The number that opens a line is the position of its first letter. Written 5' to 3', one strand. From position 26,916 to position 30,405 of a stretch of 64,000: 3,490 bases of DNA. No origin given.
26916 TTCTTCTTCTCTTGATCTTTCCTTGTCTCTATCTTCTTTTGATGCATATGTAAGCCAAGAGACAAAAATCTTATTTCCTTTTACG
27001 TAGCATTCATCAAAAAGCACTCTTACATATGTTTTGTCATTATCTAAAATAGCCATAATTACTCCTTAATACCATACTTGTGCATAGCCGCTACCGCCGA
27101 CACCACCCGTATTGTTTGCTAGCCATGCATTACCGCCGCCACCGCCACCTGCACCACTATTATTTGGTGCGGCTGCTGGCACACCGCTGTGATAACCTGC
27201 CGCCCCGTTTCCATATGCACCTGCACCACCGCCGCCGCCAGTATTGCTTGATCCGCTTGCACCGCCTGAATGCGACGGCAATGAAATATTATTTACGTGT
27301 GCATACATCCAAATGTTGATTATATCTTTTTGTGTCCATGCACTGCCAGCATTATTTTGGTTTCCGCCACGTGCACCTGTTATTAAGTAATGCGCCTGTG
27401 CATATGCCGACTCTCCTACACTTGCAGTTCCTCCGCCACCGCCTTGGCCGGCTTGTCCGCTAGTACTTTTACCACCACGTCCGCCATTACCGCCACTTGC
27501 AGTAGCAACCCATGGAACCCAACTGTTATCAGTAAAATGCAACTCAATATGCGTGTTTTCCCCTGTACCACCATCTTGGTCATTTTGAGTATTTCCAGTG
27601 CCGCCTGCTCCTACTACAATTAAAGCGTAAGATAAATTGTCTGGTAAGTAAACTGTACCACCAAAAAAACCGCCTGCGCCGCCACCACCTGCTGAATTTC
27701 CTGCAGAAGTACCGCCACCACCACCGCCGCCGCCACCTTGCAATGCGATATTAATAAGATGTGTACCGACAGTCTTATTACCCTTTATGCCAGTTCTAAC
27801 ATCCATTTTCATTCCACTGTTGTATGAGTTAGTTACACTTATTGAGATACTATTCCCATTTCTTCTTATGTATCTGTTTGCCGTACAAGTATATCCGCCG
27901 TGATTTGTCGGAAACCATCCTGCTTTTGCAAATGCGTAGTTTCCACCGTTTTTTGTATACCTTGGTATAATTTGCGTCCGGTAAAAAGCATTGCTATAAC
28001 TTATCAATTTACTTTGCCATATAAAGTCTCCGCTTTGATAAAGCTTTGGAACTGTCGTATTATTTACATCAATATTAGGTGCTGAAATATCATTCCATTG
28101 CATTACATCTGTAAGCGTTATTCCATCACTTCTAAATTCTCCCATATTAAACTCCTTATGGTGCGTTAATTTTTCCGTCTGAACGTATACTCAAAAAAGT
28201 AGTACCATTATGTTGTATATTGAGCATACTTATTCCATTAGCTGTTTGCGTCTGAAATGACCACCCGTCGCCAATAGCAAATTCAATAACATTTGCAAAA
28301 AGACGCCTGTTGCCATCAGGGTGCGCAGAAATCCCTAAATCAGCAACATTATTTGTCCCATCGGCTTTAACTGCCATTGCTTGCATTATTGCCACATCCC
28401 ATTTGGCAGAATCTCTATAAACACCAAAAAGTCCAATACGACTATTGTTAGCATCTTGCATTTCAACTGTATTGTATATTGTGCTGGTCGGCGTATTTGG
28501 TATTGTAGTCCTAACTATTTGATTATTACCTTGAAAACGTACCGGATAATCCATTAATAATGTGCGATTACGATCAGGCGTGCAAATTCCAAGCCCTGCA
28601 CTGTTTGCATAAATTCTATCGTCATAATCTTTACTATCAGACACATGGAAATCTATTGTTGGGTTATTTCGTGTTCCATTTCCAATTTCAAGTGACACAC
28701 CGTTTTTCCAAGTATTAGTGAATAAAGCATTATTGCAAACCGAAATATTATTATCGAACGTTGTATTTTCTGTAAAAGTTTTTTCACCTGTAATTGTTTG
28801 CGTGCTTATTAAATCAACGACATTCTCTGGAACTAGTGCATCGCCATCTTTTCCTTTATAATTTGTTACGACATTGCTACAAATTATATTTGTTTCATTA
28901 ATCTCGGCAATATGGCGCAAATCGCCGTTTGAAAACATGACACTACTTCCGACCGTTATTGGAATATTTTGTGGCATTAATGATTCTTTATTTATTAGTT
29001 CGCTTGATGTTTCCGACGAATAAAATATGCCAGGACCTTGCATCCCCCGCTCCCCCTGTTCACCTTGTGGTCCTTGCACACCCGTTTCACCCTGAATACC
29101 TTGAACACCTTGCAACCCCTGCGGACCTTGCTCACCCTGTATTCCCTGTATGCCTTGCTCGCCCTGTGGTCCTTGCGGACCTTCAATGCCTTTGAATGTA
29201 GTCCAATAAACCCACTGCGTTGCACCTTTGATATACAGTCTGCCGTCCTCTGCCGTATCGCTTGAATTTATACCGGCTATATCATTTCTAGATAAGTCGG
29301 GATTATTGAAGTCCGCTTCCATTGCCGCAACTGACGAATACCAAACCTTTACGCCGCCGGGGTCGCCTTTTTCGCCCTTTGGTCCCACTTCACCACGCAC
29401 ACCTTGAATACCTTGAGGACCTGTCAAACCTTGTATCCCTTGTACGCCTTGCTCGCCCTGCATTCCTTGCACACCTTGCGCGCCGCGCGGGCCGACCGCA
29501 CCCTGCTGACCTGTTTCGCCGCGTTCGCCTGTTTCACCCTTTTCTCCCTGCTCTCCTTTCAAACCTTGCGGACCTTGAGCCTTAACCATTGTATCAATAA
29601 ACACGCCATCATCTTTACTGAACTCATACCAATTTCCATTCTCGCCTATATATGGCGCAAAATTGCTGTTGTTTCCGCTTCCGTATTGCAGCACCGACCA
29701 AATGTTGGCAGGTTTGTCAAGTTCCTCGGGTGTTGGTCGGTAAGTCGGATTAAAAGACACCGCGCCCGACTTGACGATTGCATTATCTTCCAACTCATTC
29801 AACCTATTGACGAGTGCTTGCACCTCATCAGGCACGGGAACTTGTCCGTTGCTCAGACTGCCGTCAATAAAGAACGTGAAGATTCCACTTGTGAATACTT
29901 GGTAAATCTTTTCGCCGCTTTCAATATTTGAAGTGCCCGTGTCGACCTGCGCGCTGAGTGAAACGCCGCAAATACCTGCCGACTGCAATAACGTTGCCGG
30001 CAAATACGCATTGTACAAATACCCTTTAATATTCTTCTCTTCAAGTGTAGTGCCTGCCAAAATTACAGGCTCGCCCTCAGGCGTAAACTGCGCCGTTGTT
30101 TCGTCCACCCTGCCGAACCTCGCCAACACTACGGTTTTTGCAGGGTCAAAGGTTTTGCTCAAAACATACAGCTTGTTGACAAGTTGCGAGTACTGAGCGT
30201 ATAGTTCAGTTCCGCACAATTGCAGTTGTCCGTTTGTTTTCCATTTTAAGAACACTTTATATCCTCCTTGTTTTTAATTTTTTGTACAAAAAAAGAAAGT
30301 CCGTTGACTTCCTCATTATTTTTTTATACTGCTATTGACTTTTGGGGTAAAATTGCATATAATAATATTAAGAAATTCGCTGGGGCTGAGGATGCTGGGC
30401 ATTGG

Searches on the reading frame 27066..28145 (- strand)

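Call 9: search_protein_families(library=pfam, proteins=[window:27066-28145:-], max_evalue=0.01)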
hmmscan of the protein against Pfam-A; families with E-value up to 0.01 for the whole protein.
window:27066-28145:- (359 aa): 1 family
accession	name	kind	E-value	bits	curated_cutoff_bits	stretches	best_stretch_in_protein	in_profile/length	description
PF21722.4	Gly_rich_2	-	3.3e-11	44.1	24.3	1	131-357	17-223/226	Glycine-rich domain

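Call 10: search_protein_families(library=phrogs, proteins=[window:27066-28145:-], max_evalue=0.001)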
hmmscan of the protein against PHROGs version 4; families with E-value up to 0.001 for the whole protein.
window:27066-28145:- (359 aa): 1 family
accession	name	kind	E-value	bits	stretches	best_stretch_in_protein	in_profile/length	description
phrog_2295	-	unknown function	1e-05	25.3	1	18-268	487-726/1183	-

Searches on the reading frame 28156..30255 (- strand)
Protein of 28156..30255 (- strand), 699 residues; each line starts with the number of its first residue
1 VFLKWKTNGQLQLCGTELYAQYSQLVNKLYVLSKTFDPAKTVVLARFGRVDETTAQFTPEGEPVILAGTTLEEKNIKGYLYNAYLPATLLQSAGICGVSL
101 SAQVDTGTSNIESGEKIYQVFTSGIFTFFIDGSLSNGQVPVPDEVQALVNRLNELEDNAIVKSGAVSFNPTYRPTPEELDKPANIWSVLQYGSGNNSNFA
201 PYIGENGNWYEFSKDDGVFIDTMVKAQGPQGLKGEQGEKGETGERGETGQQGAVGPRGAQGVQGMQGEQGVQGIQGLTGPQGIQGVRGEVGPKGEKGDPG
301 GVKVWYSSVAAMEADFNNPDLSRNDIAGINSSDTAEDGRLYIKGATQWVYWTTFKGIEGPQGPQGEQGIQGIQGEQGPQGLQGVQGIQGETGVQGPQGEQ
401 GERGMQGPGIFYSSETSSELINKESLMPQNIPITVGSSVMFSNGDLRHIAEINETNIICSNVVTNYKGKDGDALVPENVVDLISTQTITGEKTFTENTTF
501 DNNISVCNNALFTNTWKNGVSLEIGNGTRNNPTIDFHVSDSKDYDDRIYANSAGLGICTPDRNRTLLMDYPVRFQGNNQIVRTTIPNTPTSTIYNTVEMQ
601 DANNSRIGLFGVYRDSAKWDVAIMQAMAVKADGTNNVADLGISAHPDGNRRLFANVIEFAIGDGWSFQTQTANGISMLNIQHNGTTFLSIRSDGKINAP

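Call 9: search_protein_families(library=pfam, proteins=[window:28156-30255:-], max_evalue=0.01)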
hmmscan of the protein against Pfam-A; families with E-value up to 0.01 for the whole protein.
window:28156-30255:- (699 aa): 1 family
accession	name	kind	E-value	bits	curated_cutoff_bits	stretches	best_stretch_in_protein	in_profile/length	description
PF01391.23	Collagen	-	4.6e-20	71.6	27.2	3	228-282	1-55/60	Collagen triple helix repeat (20 copies)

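Call 10: search_protein_families(library=phrogs, proteins=[window:28156-30255:-], max_evalue=0.001)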
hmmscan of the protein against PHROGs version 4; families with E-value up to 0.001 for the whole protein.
window:28156-30255:- (699 aa): 45 families (the best 25 are shown)
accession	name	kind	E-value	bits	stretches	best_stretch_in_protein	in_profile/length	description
phrog_819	-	tail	6.9e-40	138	1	227-407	519-682/1024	tail protein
phrog_5073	-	tail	1.2e-33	117.9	2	227-303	287-366/519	tail fiber protein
phrog_6320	-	tail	2.3e-28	100.4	2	227-300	106-182/745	tail fiber protein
phrog_8745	-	tail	3.7e-25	88.5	2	226-300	1384-1458/1803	tail fiber protein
phrog_10972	-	tail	5.5e-22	79.7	2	228-314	151-237/343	tail fiber protein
phrog_3904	-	tail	7.3e-22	78.5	2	257-491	585-793/1086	tail fiber protein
phrog_366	-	tail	1e-21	79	2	226-301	316-387/474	tail fiber protein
phrog_30509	-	tail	6.2e-20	72.4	2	354-446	55-145/254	collagen like minor tail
phrog_32123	-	unknown function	1.9e-19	70.4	2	357-408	231-282/532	-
phrog_1806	-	tail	2.2e-19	70.8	2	327-417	159-242/276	collagen like minor tail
phrog_13892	-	tail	1.3e-18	68.3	3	354-404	34-84/676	minor tail protein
phrog_3420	-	unknown function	4e-17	62.1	1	214-407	80-279/929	-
phrog_33406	-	tail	2.1e-16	60.4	2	226-304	189-276/651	tail fiber protein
phrog_1658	-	unknown function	7.4e-15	56.3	2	354-408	53-107/239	-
phrog_26246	-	tail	2e-14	54.5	2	227-332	103-207/329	tail protein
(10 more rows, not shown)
